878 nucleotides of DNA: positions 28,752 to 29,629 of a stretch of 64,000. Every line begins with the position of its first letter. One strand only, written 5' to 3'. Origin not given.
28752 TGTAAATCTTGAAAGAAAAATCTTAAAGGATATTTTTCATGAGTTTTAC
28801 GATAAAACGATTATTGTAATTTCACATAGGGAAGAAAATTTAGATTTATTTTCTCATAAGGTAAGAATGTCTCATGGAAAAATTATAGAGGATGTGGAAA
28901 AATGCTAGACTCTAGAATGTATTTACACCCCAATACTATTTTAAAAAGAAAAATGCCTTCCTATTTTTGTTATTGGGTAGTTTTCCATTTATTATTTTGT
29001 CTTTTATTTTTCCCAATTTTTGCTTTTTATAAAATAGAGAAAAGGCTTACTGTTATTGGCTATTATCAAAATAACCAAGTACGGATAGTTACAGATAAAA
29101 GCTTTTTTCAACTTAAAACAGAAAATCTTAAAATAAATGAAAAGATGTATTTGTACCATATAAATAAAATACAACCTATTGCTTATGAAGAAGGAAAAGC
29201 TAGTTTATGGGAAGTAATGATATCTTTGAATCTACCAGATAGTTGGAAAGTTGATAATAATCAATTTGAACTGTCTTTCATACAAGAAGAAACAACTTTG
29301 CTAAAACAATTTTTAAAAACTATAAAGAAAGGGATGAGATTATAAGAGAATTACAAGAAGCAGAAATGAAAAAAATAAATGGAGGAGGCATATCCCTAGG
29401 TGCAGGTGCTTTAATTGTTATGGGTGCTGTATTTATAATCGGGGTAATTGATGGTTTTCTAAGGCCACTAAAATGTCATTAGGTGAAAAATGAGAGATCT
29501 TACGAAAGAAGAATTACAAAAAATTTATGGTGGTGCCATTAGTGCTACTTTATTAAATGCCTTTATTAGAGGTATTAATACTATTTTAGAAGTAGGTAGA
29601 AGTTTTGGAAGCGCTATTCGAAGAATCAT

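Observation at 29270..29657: Pair of double-glycine-leader peptides with GxxxG motifs: a two-peptide (class IIb-like) bacteriocin, the first lacking a canonical start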

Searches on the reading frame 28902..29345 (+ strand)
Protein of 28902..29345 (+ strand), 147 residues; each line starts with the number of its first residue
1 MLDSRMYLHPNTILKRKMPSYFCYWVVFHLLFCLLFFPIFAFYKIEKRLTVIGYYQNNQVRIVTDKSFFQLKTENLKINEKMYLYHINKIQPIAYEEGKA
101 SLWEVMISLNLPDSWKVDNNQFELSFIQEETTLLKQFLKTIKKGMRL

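Call 7: search_protein_families(library=pfam, max_evalue=1, proteins=[window:28902-29345:+])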
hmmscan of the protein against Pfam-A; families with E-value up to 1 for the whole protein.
window:28902-29345:+ (147 aa): 1 family
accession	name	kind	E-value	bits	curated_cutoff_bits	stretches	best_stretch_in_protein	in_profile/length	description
PF10633.15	NPCBM_assoc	-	0.3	11.8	24.4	1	94-122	13-43/78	NPCBM-associated, NEW3 domain of alpha-galactosidase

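Call 8: search_protein_families(library=ncbifam, max_evalue=1, proteins=[window:28902-29345:+])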
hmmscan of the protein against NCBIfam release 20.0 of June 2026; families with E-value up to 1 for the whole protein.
window:28902-29345:+ (147 aa): 1 family
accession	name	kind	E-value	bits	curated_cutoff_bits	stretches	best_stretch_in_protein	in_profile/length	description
NF045999.1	MAG1140_fam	equivalog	0.0043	17.2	35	1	20-138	7-125/126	MAG1140 family protein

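Call 20: find_homologous_proteins(query=window:28902-29342:+, max_evalue=0.01)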
Query window:28902-29342:+ (147 aa): 9 proteins with E <= 0.01 among 20 candidates.
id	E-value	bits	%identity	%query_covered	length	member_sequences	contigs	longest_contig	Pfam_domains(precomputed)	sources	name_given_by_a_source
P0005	1.2e-92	326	99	100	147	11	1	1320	-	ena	-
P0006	1.6e-83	296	89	100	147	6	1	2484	-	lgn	-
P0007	1.5e-54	202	61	100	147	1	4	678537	-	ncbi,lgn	-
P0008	8.8e-49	184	98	59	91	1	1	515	-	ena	-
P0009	3.0e-47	179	56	100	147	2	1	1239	-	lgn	-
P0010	6.5e-47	177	55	97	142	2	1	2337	-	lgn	-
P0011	3.1e-45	172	51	100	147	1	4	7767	-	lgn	-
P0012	3.5e-42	162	49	99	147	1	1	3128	-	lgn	-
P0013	9.8e-39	151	47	99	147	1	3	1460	-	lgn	-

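Call 21: find_encoding_contigs(protein=P0006, flank=10000, max_places=4)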
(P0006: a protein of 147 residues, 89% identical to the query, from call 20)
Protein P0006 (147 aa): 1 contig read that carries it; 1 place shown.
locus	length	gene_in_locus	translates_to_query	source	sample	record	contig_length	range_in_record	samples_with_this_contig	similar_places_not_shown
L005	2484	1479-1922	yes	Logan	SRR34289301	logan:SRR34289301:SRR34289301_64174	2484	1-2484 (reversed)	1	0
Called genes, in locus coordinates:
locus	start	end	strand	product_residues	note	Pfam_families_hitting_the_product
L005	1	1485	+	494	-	?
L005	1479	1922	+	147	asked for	-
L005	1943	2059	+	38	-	-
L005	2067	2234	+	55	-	-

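Call 22: find_encoding_contigs(protein=P0007, flank=10000, max_places=4)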
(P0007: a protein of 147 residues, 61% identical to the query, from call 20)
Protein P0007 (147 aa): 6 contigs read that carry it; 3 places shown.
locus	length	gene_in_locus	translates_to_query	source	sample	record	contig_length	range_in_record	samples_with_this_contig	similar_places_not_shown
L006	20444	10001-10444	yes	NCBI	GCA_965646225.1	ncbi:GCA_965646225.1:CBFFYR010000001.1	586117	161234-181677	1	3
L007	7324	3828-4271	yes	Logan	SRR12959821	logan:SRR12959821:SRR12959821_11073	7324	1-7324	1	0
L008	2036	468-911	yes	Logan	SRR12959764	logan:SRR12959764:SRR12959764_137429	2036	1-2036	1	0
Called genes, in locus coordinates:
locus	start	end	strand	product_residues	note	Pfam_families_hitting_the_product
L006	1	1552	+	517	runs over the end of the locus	PF12072:RNase_Y_N, PF00013:KH_1 (weak), PF01966:HD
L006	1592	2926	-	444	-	PF03448:MgtE_N, PF00571:CBS, PF01769:MgtE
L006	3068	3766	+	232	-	PF12158:DUF3592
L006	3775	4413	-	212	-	PF00882:Zn_dep_PLPC (faint)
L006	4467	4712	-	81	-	-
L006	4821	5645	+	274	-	-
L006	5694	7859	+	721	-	PF01136:Peptidase_U32, PF12392:DUF3656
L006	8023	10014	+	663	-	PF03412:Peptidase_C39, PF00664:ABC_membrane, PF00005:ABC_tran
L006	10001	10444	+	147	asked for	-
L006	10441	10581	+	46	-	-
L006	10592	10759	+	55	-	-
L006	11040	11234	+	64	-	PF01165:Ribosomal_S21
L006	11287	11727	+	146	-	PF09424:YqeY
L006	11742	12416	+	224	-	PF00293:NUDIX, PF19368:WHD_AraR, PF21906:WHD_NrtR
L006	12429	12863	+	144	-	-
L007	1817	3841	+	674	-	PF03412:Peptidase_C39, PF00664:ABC_membrane, PF00005:ABC_tran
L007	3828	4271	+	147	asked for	-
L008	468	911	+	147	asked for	-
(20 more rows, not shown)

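Call 23: find_encoding_contigs(protein=P0011, flank=10000, max_places=4)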
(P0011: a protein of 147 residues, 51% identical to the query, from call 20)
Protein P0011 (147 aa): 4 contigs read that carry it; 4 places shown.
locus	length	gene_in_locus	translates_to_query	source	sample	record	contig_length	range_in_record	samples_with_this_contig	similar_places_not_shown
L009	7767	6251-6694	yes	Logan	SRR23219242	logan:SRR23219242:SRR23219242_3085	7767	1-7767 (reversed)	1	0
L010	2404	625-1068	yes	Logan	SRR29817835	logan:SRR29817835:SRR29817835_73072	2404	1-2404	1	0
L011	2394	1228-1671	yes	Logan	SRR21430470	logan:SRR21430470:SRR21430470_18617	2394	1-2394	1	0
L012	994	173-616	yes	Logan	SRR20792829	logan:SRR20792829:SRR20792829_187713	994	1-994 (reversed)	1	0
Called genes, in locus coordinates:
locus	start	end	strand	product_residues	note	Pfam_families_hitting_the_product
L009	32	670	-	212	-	-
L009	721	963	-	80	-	-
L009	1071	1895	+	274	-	-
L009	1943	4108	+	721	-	PF01136:Peptidase_U32, PF12392:DUF3656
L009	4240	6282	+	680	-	PF03412:Peptidase_C39, PF00664:ABC_membrane, PF00005:ABC_tran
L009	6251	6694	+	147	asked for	-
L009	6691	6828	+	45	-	-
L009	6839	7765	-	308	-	?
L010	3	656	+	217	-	?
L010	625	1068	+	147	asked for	-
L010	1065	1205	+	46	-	-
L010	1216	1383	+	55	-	-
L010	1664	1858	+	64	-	PF01165:Ribosomal_S21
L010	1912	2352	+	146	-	PF09424:YqeY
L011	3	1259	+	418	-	?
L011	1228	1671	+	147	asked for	-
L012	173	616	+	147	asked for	-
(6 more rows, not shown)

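Call 27: find_related_loci(query=A1, collection=genome_contigs, flank=4000)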
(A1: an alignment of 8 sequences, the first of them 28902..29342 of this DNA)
Query A1 (147 aa) in genome_contigs; peptide patterns used: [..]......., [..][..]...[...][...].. (x = any residue, [..] = any of these).
180 stretches matched a pattern; 2 encode a relative of the query (tblastn E <= 1e-3); 2 distinct loci.
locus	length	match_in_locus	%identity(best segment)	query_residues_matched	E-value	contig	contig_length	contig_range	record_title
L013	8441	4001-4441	61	1-147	4e-59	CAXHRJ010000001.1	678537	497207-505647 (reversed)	MAG: uncultured Bacilli bacterium isolate ena-SAMPLE-TAB-22-03-2024-10:43:23:847-115527 genome assembly, contig: NODE_7_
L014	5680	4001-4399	47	4-136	4e-36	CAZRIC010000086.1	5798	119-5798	MAG TPA_asm: uncultured Muribaculaceae bacterium isolate SRP287540_co1_70 genome assembly, contig: NODE_15062_length_579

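Call 32: find_related_loci(query=A1, collection=metagenome_contigs, flank=4000)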
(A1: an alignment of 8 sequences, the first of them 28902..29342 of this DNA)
Query A1 (147 aa) in metagenome_contigs; peptide patterns used: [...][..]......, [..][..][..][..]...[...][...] (x = any residue, [..] = any of these).
490 stretches matched a pattern, but none encodes a relative of the query by tblastn (E <= 1e-3).

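Call 58: predict_structure(alignment_id=A1)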
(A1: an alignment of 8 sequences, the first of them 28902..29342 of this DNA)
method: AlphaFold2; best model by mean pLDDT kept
length: 147 residues; sequences in the alignment: 8
mean_pLDDT: 79.9   pTM: 0.56
mean pLDDT of the five models: 79.9, 79.2, 77.1, 76.8, 74.9
residues with pLDDT >= 90: 23; 70-90: 102; 50-70: 16; < 50: 6
segments of 3 or more residues with pLDDT < 50: 1-6
pLDDT, mean of each block of 10 residues (from residue 1): 47 62 85 84 80 90 88 83 90 83 90 86 83 76 69
secondary structure, 60 per line:
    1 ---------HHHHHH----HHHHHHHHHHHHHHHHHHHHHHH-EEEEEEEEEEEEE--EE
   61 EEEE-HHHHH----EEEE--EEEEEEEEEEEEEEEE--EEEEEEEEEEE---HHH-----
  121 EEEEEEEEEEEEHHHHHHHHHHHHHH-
elements in order: H10-15 H20-42 E44-56 E59-64 H66-70 E75-78 E81-96 E99-109 E121-132 H133-146

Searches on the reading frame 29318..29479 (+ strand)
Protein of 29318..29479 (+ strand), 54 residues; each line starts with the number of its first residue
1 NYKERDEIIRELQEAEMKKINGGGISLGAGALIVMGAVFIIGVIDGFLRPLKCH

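Call 7: search_protein_families(library=pfam, max_evalue=1, proteins=[window:29336-29479:+])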
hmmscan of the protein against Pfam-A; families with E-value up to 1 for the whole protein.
seq(48 aa): 1 family
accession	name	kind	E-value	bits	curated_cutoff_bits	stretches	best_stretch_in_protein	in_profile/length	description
PF10439.15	Bacteriocin_IIc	-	0.014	15.8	27.1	1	5-36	6-44/59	Bacteriocin class II with double-glycine leader peptide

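Call 8: search_protein_families(library=ncbifam, max_evalue=1, proteins=[window:29336-29479:+])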
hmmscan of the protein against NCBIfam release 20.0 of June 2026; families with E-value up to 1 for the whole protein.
seq(48 aa): 5 families
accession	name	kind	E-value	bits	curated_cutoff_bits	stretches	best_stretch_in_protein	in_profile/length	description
TIGR03949.1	bact_IIb_cerein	subfamily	0.00012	21.8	21.5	1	4-33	2-37/45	class IIb bacteriocin, lactobin A/cerein 7B family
NF038035.1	lactGalph_entA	subfamily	0.0039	17.3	37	1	6-19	1-15/35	lactococcin G-alpha/enterocin 1071A family bacteriocin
NF038034.1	lactGbeta_entB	subfamily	0.01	16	37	1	6-41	1-36/38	lactococcin G-beta/enterocin 1071B family bacteriocin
NF000539.0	plantaricin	subfamily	0.027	15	29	1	2-19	20-37/69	plantaricin C family lantibiotic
NF038153.1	lant_leader_L1a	domain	0.043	14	22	1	3-17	18-32/32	class I lanthipeptide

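Call 11: find_homologous_proteins(query=window:29318-29479:+, max_evalue=10)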
Query seq(54 aa) (54 aa): 4 proteins with E <= 10 among 4 candidates.
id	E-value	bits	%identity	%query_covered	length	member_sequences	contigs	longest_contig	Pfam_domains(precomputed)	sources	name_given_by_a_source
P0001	5.4e-15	72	97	70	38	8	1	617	-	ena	-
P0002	1.8e-10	58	63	85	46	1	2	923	-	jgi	-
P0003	9.0e-8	49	57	85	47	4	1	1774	-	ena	-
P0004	2.6e+0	26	69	54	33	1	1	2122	-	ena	-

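Call 13: find_encoding_contigs(protein=P0001, flank=10000, max_places=10)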
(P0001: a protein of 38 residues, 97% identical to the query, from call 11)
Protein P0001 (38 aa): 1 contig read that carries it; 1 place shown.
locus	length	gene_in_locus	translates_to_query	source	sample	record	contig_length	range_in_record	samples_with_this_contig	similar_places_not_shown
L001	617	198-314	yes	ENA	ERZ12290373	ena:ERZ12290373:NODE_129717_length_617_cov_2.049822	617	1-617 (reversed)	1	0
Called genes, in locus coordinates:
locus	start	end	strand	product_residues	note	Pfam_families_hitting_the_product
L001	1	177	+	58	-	?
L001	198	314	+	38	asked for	-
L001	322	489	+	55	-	-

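Call 14: find_encoding_contigs(protein=P0002, flank=10000, max_places=10)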
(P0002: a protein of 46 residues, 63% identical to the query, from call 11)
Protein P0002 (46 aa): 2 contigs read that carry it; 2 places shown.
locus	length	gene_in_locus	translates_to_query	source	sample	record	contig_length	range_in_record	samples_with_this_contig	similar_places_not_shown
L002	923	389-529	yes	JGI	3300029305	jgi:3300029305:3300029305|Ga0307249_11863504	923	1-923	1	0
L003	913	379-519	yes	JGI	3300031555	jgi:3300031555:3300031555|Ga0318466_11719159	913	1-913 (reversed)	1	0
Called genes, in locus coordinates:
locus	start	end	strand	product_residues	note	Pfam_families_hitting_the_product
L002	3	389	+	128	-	?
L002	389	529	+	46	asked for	-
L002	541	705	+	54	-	-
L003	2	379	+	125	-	?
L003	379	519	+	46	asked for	-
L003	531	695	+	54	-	-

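Call 15: find_encoding_contigs(protein=P0003, flank=10000, max_places=10)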
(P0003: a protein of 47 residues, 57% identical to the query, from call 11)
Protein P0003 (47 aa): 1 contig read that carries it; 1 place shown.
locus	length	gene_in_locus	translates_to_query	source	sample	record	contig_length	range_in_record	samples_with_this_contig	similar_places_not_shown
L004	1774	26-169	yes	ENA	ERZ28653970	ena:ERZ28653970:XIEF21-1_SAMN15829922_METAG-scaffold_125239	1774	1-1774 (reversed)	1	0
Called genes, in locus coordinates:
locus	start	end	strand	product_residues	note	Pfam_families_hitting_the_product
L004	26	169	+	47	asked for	-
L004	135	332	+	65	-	-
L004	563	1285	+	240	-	-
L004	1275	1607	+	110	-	-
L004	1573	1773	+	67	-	?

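Call 34: find_related_loci(query=A2, collection=metagenome_contigs, flank=4000)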
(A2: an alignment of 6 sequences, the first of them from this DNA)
Query A2 (46 aa) in metagenome_contigs; peptide patterns used: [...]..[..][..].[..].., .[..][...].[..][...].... (x = any residue, [..] = any of these).
365 stretches matched a pattern; 64 encode a relative of the query (tblastn E <= 1e-3); 64 distinct loci.
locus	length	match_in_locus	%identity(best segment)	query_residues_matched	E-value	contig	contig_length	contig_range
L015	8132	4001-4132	68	3-46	3e-16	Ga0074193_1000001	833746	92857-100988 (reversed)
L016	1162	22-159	61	1-46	1e-15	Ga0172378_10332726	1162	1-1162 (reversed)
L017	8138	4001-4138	65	1-46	2e-15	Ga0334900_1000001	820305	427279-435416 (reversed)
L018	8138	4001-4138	61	1-46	2e-14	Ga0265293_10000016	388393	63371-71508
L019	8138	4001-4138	59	1-46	4e-14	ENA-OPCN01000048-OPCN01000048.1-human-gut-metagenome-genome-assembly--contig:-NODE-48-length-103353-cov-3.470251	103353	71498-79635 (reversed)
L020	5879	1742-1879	59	1-46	4e-14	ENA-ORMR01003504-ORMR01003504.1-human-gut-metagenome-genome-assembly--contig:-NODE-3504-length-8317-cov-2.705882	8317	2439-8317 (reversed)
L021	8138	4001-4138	59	1-46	4e-14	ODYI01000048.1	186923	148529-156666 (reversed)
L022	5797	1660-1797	59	1-46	4e-14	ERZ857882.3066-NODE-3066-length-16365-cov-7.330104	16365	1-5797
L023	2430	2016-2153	59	1-46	4e-14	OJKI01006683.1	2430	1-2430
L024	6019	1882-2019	59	1-46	4e-14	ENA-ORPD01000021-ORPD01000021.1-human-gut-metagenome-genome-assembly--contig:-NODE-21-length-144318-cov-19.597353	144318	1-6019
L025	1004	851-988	59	1-46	4e-14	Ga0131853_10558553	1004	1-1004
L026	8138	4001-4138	59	1-46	4e-14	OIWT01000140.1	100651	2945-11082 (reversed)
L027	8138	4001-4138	59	1-46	4e-14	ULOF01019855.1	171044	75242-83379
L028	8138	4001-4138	59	1-46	4e-14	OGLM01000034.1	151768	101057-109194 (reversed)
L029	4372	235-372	59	1-46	4e-14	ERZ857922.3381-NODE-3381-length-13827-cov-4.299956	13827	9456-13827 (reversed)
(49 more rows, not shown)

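Call 35: search_protein_families(library=ncbifam, alignment_id=A2, max_evalue=0.1)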
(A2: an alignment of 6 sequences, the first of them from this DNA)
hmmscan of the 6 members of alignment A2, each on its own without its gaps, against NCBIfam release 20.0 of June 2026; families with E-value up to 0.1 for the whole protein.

A. member 1, seq(46 aa): 4 families
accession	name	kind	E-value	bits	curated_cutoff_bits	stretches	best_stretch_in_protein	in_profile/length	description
TIGR03949.1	bact_IIb_cerein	subfamily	0.00011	21.9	21.5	1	3-31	3-37/45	class IIb bacteriocin, lactobin A/cerein 7B family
NF038035.1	lactGalph_entA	subfamily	0.0035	17.4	37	1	4-17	1-15/35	lactococcin G-alpha/enterocin 1071A family bacteriocin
NF038034.1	lactGbeta_entB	subfamily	0.0088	16.2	37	1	4-39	1-36/38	lactococcin G-beta/enterocin 1071B family bacteriocin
NF000539.0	plantaricin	subfamily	0.034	14.6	29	1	1-17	21-37/69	plantaricin C family lantibiotic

B. families by the number of members that match (of 6 scanned): 12 families
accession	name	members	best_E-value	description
TIGR03949.1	bact_IIb_cerein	5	5.6e-07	class IIb bacteriocin, lactobin A/cerein 7B family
TIGR01847.1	bacteriocin_sig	3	9.4e-05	bacteriocin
NF038034.1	lactGbeta_entB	3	0.0028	lactococcin G-beta/enterocin 1071B family bacteriocin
NF047798.1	leader_Chryseo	3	0.01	bacteriocin-like protein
NF038035.1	lactGalph_entA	2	0.0013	lactococcin G-alpha/enterocin 1071A family bacteriocin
TIGR04149.1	GG_sam_targ_CFB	2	0.0017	TIGR04149 family rSAM-modified RiPP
NF000539.0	plantaricin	2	0.034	plantaricin C family lantibiotic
NF033383.2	induct_EntF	1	0.023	EntF family bacteriocin induction factor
NF033214.1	ComC_Streptocco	1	0.048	competence-stimulating peptide ComC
NF033215.1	BlpC_Streptocco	1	0.061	quorum-sensing system pheromone BlpC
NF045849.1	ICE_MMCAP2_0565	1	0.066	Mbov_0395 family pilin-like conjugal transfer protein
NF033772.1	pheromone_VP1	1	0.09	peptide pheromone VP1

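Call 38: search_solved_structures(query=A2, max_evalue=10)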
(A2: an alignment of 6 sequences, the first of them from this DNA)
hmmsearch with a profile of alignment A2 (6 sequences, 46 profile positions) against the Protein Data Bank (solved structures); distinct sequences matched with E-value up to 10: 9.
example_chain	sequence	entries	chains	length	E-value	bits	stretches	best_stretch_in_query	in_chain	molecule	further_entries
3lg8_A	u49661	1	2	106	0.38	14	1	7-26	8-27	A-type ATP synthase subunit E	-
7s5j_B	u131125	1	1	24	1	12.6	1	2-15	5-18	CtA peptide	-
3om3_A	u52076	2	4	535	7.1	9.9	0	17-38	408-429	Cytochrome c oxidase, aa3 type, subunit I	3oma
6pw1_A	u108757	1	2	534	7.2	9.9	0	17-38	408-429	Cytochrome c oxidase subunit 1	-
3omi_A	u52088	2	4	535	7.2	9.9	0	17-38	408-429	Cytochrome c oxidase, aa3 type, subunit I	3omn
6ci0_A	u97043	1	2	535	7.2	9.9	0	17-38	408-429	Cytochrome c oxidase subunit 1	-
6pw0_A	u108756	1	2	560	8.3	9.7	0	17-38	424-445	Cytochrome c oxidase subunit 1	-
1m57_A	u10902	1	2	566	8.6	9.6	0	17-38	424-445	CYTOCHROME C OXIDASE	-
1m56_A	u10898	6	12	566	8.6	9.6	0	17-38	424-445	CYTOCHROME C OXIDASE | Cytochrome c oxidase subunit 1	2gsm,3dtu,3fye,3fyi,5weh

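Call 73: search_protein_representatives(alignment_id=A5)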
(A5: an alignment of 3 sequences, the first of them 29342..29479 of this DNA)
Query: 3 sequences, 46 profile positions. Proteins with E-value up to 0.001 (for the whole library): 361; up to 1e-10: 43; up to 1e-30: 0. The best 150 are listed.
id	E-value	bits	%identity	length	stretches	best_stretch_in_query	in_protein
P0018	1.4e-16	76.0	-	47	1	1-46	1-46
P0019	3.8e-16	74.7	-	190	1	3-46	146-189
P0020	2.7e-15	71.9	-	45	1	1-40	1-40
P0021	3.2e-15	71.7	-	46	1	1-46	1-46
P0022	1.8e-14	69.3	-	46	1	1-46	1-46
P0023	2.7e-14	68.7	-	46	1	1-46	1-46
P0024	1.0e-13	66.8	-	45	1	1-45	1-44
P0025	1.1e-13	66.7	-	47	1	1-45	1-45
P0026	2.3e-13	65.7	-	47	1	1-46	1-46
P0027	3.2e-13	65.3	-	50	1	1-46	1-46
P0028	7.6e-13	64.1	-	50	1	3-46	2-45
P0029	7.7e-13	64.1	-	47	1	3-46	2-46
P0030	7.7e-13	64.1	-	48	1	1-46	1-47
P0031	1.2e-12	63.5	-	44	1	3-46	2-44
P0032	1.4e-12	63.3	-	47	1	1-45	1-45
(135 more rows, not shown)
